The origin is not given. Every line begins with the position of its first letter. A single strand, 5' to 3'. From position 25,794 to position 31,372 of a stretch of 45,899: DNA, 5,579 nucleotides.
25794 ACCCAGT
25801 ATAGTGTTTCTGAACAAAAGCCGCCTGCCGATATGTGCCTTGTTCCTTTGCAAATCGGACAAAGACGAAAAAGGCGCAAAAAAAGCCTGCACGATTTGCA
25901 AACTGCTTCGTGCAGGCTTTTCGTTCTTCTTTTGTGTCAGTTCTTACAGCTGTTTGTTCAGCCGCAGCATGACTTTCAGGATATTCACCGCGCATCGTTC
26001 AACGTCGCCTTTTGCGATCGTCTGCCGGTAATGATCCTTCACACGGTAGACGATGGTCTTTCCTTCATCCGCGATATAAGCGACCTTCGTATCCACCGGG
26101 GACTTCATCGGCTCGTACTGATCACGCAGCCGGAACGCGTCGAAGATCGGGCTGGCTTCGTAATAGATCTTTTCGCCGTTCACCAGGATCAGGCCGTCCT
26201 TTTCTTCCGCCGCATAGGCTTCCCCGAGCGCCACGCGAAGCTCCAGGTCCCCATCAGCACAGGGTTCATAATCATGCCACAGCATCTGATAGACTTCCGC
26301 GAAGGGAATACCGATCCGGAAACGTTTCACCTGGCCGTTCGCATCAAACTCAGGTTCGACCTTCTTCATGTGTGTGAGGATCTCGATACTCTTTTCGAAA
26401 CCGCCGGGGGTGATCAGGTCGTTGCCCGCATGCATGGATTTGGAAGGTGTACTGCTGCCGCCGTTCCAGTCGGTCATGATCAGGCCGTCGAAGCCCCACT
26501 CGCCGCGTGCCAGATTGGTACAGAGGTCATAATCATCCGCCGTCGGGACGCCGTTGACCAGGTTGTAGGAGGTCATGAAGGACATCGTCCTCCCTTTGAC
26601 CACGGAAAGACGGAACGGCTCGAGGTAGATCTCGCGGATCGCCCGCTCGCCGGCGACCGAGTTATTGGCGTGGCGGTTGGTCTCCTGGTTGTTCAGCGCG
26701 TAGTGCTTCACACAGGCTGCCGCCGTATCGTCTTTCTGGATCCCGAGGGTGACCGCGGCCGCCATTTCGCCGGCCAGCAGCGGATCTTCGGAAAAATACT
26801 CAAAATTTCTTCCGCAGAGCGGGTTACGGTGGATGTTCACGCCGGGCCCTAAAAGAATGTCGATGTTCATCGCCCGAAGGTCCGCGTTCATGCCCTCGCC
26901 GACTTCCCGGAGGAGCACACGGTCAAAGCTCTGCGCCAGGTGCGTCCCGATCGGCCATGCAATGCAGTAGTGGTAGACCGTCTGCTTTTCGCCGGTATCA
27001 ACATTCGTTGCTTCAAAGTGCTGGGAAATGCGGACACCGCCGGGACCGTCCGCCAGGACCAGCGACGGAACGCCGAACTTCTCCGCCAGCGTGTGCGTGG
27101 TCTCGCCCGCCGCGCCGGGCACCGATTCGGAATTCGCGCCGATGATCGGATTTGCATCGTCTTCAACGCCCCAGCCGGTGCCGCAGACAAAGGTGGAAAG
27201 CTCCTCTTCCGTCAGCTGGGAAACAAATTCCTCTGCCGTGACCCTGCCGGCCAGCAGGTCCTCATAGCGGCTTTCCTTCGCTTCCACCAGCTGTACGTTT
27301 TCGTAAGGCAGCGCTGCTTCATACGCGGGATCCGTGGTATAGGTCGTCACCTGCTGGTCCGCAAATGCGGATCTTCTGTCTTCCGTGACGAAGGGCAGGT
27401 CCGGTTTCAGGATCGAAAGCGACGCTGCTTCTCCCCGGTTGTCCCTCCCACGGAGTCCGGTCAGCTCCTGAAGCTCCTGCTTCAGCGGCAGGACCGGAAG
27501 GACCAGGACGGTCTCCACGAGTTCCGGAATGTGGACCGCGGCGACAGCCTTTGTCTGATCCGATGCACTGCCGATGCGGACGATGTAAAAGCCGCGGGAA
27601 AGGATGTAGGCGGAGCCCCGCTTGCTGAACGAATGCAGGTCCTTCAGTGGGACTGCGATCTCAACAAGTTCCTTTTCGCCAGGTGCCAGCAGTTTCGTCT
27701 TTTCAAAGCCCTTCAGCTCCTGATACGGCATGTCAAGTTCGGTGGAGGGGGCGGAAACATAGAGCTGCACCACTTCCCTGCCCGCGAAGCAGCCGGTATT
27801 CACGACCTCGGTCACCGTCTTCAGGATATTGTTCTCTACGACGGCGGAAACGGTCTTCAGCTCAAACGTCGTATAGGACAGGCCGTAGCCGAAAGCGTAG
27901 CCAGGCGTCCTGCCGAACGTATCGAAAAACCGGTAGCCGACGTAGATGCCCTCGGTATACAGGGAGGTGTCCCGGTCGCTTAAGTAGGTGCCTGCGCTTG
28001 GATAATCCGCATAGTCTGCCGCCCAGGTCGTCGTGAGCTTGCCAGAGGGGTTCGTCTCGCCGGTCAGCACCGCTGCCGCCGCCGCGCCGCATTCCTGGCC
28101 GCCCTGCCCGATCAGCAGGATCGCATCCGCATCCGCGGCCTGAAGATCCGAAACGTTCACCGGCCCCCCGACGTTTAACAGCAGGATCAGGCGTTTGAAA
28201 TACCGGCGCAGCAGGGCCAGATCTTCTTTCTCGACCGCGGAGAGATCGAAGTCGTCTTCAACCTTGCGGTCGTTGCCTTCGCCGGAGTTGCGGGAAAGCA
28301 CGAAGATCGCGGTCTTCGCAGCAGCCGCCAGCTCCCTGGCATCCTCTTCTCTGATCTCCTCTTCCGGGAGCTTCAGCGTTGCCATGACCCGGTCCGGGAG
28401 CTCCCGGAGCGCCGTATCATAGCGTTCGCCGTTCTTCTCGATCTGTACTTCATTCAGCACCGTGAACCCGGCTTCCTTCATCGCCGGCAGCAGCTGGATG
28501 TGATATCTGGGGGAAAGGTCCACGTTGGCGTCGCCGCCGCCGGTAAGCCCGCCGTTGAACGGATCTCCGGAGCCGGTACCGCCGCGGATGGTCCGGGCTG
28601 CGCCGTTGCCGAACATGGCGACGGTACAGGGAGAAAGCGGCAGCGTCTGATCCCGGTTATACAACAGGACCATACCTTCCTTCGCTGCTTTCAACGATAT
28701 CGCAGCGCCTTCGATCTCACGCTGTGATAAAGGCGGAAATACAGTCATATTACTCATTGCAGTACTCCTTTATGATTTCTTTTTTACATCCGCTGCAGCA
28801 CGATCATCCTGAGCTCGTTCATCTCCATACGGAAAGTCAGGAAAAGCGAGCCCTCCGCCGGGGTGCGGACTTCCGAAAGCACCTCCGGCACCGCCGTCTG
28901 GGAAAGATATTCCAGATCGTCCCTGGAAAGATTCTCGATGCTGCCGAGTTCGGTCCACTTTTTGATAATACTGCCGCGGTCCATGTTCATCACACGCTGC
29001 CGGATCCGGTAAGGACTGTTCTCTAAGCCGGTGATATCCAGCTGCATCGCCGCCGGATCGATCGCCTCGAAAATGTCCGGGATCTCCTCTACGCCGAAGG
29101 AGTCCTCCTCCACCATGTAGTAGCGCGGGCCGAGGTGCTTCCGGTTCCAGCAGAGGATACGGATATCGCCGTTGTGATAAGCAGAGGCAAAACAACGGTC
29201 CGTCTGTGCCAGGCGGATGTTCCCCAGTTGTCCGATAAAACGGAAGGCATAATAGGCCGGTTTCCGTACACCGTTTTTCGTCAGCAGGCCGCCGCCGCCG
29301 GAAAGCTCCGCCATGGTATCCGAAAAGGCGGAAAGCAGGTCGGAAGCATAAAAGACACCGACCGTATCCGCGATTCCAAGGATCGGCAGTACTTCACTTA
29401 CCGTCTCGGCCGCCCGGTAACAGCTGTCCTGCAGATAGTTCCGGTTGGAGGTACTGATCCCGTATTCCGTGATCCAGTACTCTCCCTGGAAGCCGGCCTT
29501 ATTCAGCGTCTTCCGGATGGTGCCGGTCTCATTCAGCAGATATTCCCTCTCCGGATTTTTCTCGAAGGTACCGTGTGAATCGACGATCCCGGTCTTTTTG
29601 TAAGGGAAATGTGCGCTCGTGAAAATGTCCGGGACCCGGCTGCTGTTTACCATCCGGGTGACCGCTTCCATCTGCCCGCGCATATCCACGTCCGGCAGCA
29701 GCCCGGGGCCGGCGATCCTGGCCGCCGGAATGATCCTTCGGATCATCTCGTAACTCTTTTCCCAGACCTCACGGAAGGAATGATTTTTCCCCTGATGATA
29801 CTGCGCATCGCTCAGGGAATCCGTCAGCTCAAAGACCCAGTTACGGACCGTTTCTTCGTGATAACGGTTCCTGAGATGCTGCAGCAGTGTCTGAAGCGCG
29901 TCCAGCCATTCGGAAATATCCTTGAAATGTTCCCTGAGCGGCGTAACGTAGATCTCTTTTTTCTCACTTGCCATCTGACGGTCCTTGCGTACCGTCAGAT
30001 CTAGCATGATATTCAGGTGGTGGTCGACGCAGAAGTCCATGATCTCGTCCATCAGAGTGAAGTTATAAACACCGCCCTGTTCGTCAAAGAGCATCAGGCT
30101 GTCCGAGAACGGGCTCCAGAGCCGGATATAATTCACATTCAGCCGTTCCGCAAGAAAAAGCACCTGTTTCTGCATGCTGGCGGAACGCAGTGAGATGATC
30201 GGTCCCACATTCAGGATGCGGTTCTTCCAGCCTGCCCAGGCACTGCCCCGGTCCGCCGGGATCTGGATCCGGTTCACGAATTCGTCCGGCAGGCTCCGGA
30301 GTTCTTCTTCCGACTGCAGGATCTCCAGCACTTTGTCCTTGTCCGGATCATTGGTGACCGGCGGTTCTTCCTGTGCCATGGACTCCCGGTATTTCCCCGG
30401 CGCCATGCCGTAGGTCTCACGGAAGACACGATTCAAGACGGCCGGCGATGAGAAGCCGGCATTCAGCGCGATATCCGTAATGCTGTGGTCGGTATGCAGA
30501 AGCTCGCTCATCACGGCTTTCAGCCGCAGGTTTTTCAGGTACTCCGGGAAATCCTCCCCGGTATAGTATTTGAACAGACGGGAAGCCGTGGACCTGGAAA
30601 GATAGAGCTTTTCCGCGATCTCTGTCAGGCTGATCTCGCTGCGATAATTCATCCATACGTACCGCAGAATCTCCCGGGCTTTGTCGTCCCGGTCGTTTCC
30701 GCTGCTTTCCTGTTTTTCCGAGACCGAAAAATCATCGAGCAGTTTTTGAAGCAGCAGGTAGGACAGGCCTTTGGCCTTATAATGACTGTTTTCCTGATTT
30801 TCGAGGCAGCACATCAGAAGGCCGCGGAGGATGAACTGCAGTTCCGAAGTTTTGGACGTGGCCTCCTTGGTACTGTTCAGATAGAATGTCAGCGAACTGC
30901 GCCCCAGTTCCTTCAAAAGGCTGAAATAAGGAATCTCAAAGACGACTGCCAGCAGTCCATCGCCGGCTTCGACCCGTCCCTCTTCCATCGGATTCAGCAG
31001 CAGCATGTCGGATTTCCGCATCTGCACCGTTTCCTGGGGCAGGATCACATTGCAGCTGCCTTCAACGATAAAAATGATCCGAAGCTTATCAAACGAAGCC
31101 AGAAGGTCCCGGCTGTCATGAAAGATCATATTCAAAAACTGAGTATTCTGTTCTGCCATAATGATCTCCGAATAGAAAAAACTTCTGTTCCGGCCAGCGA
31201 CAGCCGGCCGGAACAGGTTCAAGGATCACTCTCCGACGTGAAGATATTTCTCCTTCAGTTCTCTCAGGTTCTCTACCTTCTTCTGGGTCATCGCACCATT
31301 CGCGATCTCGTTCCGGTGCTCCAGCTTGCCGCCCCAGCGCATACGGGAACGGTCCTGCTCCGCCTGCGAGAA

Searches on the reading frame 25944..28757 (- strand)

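Call 10: search_protein_families(library=pfam, proteins=[window:25944-28757:-], max_evalue=0.0001)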
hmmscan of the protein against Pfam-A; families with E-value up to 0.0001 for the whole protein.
window:25944-28757:- (937 aa): 3 families
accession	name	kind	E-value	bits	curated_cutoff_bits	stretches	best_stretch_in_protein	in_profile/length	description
PF01915.27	Glyco_hydro_3_C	-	1.7e-34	120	31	1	29-275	1-200/200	Glycosyl hydrolase family 3 C-terminal domain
PF00933.27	Glyco_hydro_3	-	4.7e-24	85.8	27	1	586-765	71-253/316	Glycosyl hydrolase family 3 N terminal domain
PF14310.12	Fn3-like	-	1.7e-16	60.5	25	1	328-399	1-71/71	Fibronectin type III-like domain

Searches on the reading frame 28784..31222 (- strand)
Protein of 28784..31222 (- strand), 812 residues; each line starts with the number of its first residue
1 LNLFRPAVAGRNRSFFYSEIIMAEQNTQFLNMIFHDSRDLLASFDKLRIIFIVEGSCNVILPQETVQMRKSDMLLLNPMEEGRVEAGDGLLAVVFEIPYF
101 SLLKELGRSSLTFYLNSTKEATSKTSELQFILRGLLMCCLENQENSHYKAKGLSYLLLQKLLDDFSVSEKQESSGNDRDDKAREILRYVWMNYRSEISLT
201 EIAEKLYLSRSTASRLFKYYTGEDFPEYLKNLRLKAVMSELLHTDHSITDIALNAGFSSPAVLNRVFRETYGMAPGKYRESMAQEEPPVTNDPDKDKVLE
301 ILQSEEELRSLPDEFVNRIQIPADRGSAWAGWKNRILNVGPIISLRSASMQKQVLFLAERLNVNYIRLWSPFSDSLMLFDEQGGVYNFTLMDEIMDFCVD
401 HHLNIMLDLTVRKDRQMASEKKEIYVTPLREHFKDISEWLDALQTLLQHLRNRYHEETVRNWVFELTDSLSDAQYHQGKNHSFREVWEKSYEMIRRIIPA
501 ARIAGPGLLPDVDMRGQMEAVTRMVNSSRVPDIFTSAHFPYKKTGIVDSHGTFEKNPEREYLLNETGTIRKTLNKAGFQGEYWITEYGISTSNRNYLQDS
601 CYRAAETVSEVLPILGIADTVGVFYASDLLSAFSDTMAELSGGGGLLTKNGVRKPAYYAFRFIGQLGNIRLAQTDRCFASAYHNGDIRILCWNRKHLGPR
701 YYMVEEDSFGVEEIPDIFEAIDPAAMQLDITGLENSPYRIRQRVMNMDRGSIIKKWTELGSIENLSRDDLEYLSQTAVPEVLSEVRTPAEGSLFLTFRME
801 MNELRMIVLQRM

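Call 10: search_protein_families(library=pfam, proteins=[window:28784-31222:-], max_evalue=0.0001)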
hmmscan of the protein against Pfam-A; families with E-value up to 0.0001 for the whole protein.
window:28784-31222:- (812 aa): 3 families
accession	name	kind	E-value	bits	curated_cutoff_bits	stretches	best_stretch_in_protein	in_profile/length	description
PF01229.23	Glyco_hydro_39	-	9.5e-30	104.3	26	1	344-792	29-470/472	Glycosyl hydrolases family 39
PF12833.13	HTH_18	-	1.2e-21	77.3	33.6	1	202-280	1-79/80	Helix-turn-helix domain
PF00165.29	HTH_AraC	-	3.7e-15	56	26.6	1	242-279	5-41/42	Bacterial regulatory helix-turn-helix proteins, AraC family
